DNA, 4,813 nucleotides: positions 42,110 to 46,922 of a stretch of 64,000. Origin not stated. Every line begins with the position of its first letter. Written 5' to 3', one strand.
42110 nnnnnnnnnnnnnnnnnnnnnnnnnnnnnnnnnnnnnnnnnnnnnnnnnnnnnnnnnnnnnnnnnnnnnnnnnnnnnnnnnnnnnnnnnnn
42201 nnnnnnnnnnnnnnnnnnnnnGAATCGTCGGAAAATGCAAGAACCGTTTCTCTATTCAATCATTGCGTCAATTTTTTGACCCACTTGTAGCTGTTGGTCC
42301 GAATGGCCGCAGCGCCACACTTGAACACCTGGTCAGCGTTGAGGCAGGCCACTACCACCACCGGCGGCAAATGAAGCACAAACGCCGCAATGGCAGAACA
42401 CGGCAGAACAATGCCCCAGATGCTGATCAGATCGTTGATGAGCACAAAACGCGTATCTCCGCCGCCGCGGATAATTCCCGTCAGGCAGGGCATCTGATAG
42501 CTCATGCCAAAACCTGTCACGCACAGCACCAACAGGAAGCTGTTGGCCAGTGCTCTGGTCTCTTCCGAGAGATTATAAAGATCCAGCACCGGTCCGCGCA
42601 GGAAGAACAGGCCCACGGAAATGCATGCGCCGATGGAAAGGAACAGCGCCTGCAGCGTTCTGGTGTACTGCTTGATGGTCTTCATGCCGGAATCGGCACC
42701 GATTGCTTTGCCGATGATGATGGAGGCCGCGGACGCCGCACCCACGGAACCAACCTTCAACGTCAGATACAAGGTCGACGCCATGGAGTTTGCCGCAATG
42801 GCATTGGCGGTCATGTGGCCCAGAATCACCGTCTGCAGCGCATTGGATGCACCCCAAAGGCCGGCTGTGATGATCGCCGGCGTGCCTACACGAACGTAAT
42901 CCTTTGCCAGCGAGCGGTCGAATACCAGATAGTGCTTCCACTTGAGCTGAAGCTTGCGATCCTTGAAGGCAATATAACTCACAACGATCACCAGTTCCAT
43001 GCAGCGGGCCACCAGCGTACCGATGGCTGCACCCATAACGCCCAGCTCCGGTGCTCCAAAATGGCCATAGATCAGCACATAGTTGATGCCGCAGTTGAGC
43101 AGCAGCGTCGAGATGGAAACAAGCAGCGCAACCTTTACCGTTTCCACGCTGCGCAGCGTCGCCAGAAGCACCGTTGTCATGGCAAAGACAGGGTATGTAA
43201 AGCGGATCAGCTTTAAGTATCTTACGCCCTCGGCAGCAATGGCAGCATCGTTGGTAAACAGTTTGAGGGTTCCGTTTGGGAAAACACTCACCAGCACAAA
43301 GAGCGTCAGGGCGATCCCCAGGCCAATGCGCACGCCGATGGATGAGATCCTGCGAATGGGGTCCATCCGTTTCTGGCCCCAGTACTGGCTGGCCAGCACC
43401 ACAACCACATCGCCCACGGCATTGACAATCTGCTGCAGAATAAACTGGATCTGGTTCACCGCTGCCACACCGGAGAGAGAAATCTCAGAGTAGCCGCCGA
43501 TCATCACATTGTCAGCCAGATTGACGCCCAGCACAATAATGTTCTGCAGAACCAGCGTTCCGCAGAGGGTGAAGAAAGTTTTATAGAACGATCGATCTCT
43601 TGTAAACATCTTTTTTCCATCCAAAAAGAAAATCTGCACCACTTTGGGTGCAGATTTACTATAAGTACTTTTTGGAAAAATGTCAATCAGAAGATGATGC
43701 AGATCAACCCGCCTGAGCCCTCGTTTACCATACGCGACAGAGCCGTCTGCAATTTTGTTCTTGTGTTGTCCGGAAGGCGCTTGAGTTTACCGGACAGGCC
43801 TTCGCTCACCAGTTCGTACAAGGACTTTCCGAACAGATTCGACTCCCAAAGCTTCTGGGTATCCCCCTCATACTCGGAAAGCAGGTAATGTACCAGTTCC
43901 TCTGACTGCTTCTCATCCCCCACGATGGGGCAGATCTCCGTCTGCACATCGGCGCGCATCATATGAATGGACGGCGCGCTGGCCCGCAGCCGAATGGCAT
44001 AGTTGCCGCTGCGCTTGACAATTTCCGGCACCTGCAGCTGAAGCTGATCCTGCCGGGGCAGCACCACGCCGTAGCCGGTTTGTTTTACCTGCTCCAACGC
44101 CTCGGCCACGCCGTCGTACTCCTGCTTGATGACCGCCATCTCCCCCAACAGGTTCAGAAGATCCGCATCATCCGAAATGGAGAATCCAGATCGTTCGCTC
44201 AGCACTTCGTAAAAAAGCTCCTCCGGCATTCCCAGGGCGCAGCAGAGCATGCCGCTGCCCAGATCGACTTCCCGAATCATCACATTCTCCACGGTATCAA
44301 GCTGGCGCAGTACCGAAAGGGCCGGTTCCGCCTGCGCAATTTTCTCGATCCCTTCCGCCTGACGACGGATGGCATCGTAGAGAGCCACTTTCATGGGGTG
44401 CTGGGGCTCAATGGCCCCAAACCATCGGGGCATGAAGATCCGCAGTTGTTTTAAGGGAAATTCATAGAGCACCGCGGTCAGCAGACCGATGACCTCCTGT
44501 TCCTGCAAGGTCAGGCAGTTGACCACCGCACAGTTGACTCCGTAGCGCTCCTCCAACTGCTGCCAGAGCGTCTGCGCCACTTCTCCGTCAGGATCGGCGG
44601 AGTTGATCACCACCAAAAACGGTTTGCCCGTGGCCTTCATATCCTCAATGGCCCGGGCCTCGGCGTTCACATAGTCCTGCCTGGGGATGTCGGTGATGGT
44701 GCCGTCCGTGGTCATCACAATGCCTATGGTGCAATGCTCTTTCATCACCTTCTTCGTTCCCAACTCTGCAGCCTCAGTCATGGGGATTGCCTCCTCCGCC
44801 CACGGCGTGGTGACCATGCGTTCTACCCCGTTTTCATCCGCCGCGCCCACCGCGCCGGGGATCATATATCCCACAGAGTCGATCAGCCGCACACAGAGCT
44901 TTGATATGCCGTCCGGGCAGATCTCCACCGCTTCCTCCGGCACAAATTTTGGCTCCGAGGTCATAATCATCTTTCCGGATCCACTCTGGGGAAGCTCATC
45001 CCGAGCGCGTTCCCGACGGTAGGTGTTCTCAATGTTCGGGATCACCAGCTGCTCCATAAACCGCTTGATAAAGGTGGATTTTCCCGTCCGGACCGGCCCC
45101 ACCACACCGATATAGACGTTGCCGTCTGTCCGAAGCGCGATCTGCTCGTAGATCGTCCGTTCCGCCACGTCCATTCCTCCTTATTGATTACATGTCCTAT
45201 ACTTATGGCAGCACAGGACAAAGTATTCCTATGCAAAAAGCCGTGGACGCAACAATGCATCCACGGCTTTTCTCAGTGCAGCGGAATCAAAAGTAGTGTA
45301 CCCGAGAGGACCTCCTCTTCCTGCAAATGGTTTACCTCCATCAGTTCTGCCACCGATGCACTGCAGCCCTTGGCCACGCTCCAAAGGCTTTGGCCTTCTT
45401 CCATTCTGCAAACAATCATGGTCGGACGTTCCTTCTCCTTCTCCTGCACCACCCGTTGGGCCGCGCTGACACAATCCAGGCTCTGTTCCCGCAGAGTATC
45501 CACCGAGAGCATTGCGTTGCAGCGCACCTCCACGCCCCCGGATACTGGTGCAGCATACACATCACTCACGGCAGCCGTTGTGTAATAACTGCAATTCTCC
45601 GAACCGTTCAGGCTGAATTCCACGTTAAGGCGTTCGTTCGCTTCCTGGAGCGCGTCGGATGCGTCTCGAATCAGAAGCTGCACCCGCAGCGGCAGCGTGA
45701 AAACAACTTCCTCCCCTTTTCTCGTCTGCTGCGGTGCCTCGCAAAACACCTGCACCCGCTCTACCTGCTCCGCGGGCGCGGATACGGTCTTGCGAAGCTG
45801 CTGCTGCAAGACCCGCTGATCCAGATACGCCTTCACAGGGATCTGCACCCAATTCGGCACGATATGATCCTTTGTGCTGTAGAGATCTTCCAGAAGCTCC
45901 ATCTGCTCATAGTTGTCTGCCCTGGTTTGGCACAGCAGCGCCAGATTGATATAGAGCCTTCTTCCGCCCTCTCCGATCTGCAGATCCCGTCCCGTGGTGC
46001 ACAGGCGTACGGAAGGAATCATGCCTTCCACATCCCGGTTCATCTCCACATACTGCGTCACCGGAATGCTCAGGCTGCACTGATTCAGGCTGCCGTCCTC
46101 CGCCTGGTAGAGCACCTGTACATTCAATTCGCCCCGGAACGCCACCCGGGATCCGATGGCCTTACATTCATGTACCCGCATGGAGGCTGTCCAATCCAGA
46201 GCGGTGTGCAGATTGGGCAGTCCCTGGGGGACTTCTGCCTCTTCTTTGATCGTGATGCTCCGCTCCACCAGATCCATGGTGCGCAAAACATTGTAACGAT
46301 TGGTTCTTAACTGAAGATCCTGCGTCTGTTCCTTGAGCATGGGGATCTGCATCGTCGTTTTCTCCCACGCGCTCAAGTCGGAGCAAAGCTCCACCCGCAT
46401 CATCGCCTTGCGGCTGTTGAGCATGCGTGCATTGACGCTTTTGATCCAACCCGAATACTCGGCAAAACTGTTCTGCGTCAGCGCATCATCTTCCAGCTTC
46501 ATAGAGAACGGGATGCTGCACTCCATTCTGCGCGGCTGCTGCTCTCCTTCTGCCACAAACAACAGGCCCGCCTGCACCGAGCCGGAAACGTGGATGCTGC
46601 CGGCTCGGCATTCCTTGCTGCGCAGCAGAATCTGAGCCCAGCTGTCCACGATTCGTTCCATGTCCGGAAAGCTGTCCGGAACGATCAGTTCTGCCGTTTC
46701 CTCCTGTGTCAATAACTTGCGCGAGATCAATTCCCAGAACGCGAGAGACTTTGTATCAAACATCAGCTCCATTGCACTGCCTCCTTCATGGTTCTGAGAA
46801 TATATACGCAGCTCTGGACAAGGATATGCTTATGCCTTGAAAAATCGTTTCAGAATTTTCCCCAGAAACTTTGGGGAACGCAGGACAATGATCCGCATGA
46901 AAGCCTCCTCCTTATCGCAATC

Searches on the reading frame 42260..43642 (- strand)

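Call 43: search_protein_families(library=pfam, proteins=[window:42260-43642:-], max_evalue=0.001)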
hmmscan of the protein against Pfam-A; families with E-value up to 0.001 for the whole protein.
window:42260-43642:- (460 aa): 1 family
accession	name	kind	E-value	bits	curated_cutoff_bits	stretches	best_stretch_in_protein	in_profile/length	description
PF01554.23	MatE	-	6.1e-40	137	24.9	2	31-189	3-161/161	MatE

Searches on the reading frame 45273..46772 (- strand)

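Call 43: search_protein_families(library=pfam, proteins=[window:45273-46772:-], max_evalue=0.001)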
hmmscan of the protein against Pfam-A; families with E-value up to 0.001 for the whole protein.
window:45273-46772:- (499 aa): 1 family
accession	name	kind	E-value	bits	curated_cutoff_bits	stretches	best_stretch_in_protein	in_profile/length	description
PF12673.12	SipL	-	1e-18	67.8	23.6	2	192-259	6-70/78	SipL, SPOCS domain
